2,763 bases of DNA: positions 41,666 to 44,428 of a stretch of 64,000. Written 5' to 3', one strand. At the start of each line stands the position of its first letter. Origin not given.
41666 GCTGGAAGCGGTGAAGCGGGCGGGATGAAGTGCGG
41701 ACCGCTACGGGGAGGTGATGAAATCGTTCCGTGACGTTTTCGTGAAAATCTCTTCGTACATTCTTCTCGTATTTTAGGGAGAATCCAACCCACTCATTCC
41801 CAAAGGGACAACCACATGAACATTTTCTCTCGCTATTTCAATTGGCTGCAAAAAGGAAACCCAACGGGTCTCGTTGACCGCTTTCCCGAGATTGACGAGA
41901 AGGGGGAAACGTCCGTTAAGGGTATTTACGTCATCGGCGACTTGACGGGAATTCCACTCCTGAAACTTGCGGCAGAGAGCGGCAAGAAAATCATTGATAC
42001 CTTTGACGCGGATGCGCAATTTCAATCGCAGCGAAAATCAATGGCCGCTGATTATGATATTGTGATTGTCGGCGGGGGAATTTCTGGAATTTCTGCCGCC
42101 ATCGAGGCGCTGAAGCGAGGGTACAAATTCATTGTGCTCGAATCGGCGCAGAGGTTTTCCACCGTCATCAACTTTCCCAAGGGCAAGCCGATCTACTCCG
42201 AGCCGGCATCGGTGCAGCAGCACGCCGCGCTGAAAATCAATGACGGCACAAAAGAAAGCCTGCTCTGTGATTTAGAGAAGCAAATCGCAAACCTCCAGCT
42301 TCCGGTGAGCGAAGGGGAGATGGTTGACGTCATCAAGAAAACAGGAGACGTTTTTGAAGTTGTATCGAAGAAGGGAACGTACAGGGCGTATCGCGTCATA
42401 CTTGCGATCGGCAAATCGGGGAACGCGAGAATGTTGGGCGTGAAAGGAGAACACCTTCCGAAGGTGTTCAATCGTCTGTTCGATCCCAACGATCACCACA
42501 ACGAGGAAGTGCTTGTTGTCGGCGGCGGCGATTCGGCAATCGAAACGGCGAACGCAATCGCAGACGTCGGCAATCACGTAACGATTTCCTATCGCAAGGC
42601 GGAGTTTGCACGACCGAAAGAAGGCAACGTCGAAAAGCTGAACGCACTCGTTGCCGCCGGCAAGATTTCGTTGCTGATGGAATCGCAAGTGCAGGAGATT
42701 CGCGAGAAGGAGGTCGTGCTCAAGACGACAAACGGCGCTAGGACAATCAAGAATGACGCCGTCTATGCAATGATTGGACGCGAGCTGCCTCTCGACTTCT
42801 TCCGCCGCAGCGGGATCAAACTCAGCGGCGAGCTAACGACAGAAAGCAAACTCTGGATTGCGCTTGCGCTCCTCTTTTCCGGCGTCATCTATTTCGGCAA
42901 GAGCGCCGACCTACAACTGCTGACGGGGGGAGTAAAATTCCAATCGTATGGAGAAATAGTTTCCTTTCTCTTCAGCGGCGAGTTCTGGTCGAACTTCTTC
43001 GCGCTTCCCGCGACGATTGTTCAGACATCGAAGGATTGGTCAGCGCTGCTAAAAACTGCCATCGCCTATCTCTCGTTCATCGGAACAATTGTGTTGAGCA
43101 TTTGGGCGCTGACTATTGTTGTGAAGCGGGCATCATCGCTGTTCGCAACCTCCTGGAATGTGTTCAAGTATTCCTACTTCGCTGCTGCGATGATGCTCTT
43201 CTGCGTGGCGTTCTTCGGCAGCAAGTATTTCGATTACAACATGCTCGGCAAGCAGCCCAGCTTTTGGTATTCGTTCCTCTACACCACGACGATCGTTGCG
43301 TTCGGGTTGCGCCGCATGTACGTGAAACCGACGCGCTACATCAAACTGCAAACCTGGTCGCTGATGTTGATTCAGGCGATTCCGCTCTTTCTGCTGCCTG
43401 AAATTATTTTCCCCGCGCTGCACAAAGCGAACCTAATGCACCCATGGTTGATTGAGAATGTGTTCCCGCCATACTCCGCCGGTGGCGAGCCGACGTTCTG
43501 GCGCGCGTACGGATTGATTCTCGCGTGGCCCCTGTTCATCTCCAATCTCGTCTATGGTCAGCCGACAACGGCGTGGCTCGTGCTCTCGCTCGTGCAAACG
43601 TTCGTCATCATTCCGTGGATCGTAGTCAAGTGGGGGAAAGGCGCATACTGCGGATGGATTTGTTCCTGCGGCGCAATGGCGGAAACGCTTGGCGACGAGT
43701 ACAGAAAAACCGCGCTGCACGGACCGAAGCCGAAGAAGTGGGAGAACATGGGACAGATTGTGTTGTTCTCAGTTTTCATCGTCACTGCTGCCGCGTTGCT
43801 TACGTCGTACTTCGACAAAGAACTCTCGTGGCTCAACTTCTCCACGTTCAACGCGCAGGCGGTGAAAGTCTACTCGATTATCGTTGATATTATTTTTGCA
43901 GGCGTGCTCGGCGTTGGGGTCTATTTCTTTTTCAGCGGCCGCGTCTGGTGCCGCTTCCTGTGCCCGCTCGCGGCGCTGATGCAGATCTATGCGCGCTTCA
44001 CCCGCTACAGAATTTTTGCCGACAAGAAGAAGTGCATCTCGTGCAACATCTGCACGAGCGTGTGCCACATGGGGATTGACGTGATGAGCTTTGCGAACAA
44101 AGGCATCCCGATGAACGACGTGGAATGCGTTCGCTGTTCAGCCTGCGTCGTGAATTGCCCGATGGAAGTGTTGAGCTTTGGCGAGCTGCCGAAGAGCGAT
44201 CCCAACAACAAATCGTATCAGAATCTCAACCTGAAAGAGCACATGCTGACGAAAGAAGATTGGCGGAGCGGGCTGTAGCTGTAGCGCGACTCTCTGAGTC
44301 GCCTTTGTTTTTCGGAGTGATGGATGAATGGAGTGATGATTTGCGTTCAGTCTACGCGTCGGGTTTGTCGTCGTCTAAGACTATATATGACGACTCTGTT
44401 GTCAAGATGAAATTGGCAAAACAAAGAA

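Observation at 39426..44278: DsbD followed by a flavoprotein fused to a NapH-like membrane polyferredoxin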

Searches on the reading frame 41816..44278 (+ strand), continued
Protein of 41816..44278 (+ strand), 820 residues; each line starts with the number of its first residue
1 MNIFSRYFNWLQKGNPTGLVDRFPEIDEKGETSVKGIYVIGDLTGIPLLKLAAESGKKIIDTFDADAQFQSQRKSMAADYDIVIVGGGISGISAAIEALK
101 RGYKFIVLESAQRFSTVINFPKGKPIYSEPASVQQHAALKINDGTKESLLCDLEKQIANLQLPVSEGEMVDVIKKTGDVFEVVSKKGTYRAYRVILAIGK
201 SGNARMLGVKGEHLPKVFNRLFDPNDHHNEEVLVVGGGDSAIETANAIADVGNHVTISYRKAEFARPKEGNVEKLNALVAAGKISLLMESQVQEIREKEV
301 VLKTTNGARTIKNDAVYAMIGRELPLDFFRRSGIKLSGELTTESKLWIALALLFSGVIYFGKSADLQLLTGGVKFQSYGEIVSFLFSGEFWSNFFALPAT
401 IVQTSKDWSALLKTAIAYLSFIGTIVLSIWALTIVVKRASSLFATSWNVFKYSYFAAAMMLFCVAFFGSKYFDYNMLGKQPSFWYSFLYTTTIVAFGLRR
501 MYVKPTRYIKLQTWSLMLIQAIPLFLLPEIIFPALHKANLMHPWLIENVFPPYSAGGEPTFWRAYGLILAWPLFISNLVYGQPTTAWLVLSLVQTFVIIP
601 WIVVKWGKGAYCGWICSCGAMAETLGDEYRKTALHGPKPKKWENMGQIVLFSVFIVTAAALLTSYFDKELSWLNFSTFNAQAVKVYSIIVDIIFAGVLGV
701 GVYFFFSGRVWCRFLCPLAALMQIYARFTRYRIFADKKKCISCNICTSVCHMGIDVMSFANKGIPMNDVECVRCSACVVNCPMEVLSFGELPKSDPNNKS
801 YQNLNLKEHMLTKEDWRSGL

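Call 40: fold_search(model_id=the predicted structure, library=pdb)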
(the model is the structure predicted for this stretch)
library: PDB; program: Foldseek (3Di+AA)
matches with E <= 10: 1714; with E <= 0.001: 621
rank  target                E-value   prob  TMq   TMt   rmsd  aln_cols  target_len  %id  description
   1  7a7b_A                5.9e-18  1.00  0.19  0.41   9.4       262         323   27  Bacillithiol Disulfide Reductase Bdr (YpdA) from Staphylococcus aureus (released 2020-12-30)
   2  7apr_B                1.3e-17  1.00  0.19  0.42   9.6       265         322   27  Bacillithiol Disulfide Reductase Bdr (YpdA) from Staphylococcus aureus (released 2020-12-30)
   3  7a76_C                5.9e-17  1.00  0.19  0.41   9.4       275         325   27  Bacillithiol Disulfide Reductase Bdr (YpdA) from Bacillus cereus (released 2020-12-30)
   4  7a76_A                1.2e-16  1.00  0.19  0.41   9.3       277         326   27  Bacillithiol Disulfide Reductase Bdr (YpdA) from Bacillus cereus (released 2020-12-30)
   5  7a76_D                2.3e-16  1.00  0.19  0.40   9.2       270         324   27  Bacillithiol Disulfide Reductase Bdr (YpdA) from Bacillus cereus (released 2020-12-30)
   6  7apr_H                2.6e-16  1.00  0.18  0.41   9.8       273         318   26  Bacillithiol Disulfide Reductase Bdr (YpdA) from Staphylococcus aureus (released 2020-12-30)
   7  2zbw_B                2.4e-14  1.00  0.17  0.36  12.4       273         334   24  Crystal structure of thioredoxin reductase-like protein from Thermus thermophilus HB8 (released 2007-11-13)
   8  2zbw_A                3.5e-14  1.00  0.17  0.37  10.6       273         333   24  Crystal structure of thioredoxin reductase-like protein from Thermus thermophilus HB8 (released 2007-11-13)
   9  3ab1_B                1.2e-13  1.00  0.16  0.35  10.4       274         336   24  Crystal Structure of Ferredoxin NADP+ Oxidoreductase (released 2010-11-24)
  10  6a4j_A                2.0e-13  1.00  0.22  0.47   5.6       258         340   25  Crystal structure of Thioredoxin reductase 2 from Staphylococcus aureus (released 2018-07-11)
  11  3r9u_A                2.7e-13  1.00  0.17  0.37   9.8       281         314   23  Thioredoxin-disulfide reductase from Campylobacter jejuni. (released 2011-04-06)
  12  3ab1_A                2.9e-13  1.00  0.17  0.37  11.2       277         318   24  Crystal Structure of Ferredoxin NADP+ Oxidoreductase (released 2010-11-24)
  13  2q0l_A                3.5e-13  1.00  0.21  0.45   7.2       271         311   22  Helicobacter pylori thioredoxin reductase reduced by sodium dithionite in complex with NADP+ (released 2007-07-03)
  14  3r9u_B                4.8e-13  1.00  0.16  0.37   9.8       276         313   23  Thioredoxin-disulfide reductase from Campylobacter jejuni. (released 2011-04-06)
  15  3f8p_D                5.5e-13  1.00  0.21  0.46   6.9       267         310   25  Structure of Sulfolobus solfataricus TrxR-B3 (released 2009-01-13)
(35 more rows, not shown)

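Call 43: search_protein_families(library=pfam, proteins=[L007:13835-14596:+, L080:3814-4635:+, L078:12325-13107:+, L006:3338-4060:-, L055:8704-9819:-], max_evalue=0.001)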
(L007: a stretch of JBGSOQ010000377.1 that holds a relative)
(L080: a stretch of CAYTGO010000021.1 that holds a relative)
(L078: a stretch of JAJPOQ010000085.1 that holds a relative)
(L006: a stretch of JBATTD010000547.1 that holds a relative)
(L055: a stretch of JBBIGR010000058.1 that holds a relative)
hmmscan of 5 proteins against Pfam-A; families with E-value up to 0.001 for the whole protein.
L007:13835-14596:+ (253 aa): 1 family
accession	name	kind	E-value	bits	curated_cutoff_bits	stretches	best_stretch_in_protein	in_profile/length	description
PF04784.19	DUF547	-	2.4e-28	99.1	27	1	63-180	2-125/125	Protein of unknown function, DUF547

L080:3814-4635:+ (273 aa): 1 family
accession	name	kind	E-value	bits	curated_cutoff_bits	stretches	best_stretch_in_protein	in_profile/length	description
PF04784.19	DUF547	-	2.8e-22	79.5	27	1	87-180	6-119/125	Protein of unknown function, DUF547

L078:12325-13107:+ (260 aa): 1 family
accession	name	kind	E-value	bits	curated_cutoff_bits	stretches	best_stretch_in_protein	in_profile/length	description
PF04784.19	DUF547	-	2.3e-21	76.5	27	1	80-177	5-122/125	Protein of unknown function, DUF547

L006:3338-4060:- (240 aa): 1 family
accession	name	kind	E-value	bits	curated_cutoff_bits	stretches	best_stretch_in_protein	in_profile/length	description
PF01625.27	PMSR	-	9.7e-69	230.9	23.7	1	67-219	1-152/153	Peptide methionine sulfoxide reductase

L055:8704-9819:- (371 aa): 2 families
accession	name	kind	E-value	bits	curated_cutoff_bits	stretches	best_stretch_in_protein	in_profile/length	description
PF01625.27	PMSR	-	8.3e-58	195.4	23.7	1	44-196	1-152/153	Peptide methionine sulfoxide reductase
PF01641.26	SelR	-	3.3e-40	137.1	24.9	1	239-352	1-115/116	SelR domain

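Call 45: find_encoding_contigs(protein=P0032, flank=10000, max_places=2)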
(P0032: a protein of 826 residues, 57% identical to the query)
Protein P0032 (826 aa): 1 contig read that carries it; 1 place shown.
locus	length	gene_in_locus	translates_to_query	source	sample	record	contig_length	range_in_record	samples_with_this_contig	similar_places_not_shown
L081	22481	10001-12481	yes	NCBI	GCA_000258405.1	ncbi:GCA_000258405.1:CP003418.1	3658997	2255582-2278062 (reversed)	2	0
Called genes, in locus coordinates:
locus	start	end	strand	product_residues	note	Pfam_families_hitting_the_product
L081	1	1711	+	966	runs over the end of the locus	PF02347:GDC-P, PF01212:Beta_elim_lyase, PF21478:GcvP2_C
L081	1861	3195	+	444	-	PF07244:POTRA (weak)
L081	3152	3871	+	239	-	PF20260:PUA_4, PF04452:Methyltrans_RNA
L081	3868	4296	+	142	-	PF03330:DPBB_1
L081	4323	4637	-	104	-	-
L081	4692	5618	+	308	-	PF01351:RNase_HII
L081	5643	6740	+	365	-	PF00365:PFK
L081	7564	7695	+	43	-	-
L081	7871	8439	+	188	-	-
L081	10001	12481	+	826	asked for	PF00890:FAD_binding_2 (faint), PF07992:Pyr_redox_2, PF13738:Pyr_redox_3, PF00070:Pyr_redox, PF12801:Fer4_5 (weak), PF13187:Fer4_9 (weak), PF13237:Fer4_10 (weak), PF14697:Fer4_21 (weak), +2 more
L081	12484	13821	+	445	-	PF00535:Glycos_transf_2, PF10111:Glyco_tranf_2_2 (faint), PF01983:CofC, PF09837:DUF2064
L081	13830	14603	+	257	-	PF04784:DUF547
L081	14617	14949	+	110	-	PF02627:CMD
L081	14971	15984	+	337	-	PF04055:Radical_SAM, PF12345:DUF3641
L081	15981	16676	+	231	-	PF00535:Glycos_transf_2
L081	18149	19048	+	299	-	PF01488:Shikimate_DH (faint), PF03446:NAD_binding_2, PF03807:F420_oxidored, PF00393:6PGD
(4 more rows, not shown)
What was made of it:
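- The cultured Ignavibacterium album JCM 16511 has the order fusion, GT, DUF547, CMD, rSAM+DUF3641, GT, then MptA_B on the opposite strand, a 6PGD/gnd-like gene, zwf, pgl (call 45).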

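Call 58: search_protein_families(library=pfam, proteins=[L061:11032-16425:+, L076:12340-12774:+, L076:12746-14164:+, L050:12478-13959:+, L053:12629-14695:+, L012:8672-9901:+, L020:12553-13359:+, L016:7590-8744:+, L048:9024-10394:+, L065:3525-4406:+], max_evalue=0.0001)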
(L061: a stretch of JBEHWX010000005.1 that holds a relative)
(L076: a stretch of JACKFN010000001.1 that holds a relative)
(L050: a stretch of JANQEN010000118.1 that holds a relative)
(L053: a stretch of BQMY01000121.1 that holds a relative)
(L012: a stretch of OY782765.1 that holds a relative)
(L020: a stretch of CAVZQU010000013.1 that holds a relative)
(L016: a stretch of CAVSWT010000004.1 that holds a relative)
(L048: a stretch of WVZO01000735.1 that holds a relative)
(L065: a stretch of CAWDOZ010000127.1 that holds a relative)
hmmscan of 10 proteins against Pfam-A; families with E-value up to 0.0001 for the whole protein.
L061:11032-16425:+ (1797 aa): 4 families
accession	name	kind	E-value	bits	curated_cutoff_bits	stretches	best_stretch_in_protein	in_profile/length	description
PF13476.12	AAA_23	-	3e-22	80.7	27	1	583-807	1-172/201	AAA domain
PF02463.25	SMC_N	-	8.1e-13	48.7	40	1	583-1768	4-198/220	RecF/RecN/SMC N terminal domain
PF13558.12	SbcC_Walker_B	-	1.6e-09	38.3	27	1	1693-1753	21-89/90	SbcC/RAD50-like, Walker B motif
PF13555.12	AAA_29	-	9.2e-06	25.8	27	1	591-634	11-50/61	P-loop containing region of AAA domain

L076:12340-12774:+ (144 aa): 1 family
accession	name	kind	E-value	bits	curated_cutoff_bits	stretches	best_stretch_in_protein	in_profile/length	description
PF00293.34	NUDIX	-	5.8e-17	62.4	21.1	1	21-135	13-132/134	NUDIX domain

L076:12746-14164:+ (472 aa): 1 family
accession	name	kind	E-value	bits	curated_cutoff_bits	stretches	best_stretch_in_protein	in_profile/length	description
PF09594.16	GT87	-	4.1e-07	30.4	25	1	145-386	2-236/237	Glycosyltransferase family 87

L050:12478-13959:+ (493 aa): 4 families
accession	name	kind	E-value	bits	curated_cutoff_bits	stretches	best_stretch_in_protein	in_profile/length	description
PF13641.12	Glyco_tranf_2_3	-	6.9e-25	88.8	27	1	56-285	3-230/230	Glycosyltransferase like family 2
PF00535.33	Glycos_transf_2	-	7e-16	59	23.3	1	58-212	2-149/168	Glycosyl transferase family 2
PF13632.12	Glyco_trans_2_3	-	2.8e-14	53.8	27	1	143-352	1-184/198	Glycosyl transferase family group 2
PF13506.12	Glyco_transf_21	-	3e-06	27.3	21.7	1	126-284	16-174/174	Glycosyl transferase family 21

L053:12629-14695:+ (688 aa): 3 families
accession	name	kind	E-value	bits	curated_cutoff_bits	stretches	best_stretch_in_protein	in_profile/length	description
PF06798.17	PrkA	-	1.6e-31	110.4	25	1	413-680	3-255/255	PrkA serine protein kinase C-terminal domain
PF08298.17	AAA_PrkA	-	1.1e-12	48.1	25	1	213-405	169-355/358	PrkA AAA domain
PF07728.20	AAA_5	-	2.6e-05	24.7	22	0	92-116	2-27/139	AAA domain (dynein-related subfamily)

L012:8672-9901:+ (409 aa): 2 families
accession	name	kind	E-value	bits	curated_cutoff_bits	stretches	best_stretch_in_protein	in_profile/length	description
PF03051.21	Peptidase_C1_2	-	4.4e-11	42.7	22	1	198-408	198-425/438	Peptidase C1-like family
PF00112.29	Peptidase_C1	-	1.3e-09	38.9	20.7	1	71-272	2-192/220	Papain family cysteine protease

L020:12553-13359:+ (268 aa): 1 family
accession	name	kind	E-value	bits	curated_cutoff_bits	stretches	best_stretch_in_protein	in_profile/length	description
PF05721.19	PhyH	-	1.2e-32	114.4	22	1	20-225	1-212/213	Phytanoyl-CoA dioxygenase (PhyH)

L016:7590-8744:+ (384 aa): 2 families
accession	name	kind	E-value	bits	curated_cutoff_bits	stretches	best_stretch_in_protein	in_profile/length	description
PF02518.31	HATPase_c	-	3.1e-11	44.1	26.4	1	278-382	2-109/111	Histidine kinase-, DNA gyrase B-, and HSP90-like ATPase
PF14501.12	HATPase_c_5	-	1.9e-10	41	22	1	282-380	6-101/102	GHKL domain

L048:9024-10394:+ (456 aa): 1 family
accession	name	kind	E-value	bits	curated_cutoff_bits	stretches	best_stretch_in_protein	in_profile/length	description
PF01510.30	Amidase_2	-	2e-17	64.2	26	1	59-178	5-123/131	N-acetylmuramoyl-L-alanine amidase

L065:3525-4406:+ (293 aa): 0 families
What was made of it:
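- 37 of 80 loci have no conserved partner, which suggests autonomy (call 58).
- Tried and rejected: The 1797-aa ORF is an SbcC/SMC-like gene whose ORF runs back over the fusion gene, so I rejected it (call 58).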

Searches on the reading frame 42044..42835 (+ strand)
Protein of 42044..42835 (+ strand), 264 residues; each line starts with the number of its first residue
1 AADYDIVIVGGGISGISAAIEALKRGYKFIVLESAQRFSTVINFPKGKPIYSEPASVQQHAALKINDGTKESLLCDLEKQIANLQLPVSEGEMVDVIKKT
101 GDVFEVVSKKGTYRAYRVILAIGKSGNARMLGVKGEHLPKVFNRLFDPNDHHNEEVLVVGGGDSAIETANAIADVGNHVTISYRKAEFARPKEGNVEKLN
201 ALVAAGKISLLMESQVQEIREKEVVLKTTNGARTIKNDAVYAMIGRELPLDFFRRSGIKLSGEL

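Call 23: search_protein_families(library=ncbifam, proteins=[window:42044-42835:+], max_evalue=1e-12)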
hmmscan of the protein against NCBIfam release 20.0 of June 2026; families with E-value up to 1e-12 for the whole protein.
seq(264 aa): 5 families
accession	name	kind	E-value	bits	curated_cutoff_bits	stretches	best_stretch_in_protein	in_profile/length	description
TIGR04018.1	Bthiol_YpdA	hypoth_equivalog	2.1e-42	145.1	339.9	1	5-262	1-263/316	YpdA family putative bacillithiol disulfide reductase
TIGR01292.1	TRX_reduct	equivalog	3.2e-21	75.4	343.45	1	4-258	1-247/300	thioredoxin-disulfide reductase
NF004776.0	PRK06116.1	equivalog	2e-14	53.5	480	0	105-248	122-265/450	glutathione-disulfide reductase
NF041087.1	bile_acid_BaiCD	equivalog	4.6e-14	51.4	825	0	114-246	464-597/642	bile acid Fe-S flavoenzyme BaiCD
NF045599.1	bili_reduct_long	exception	3.3e-13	48.8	750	0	5-245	383-598/641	bilirubin reductase, long form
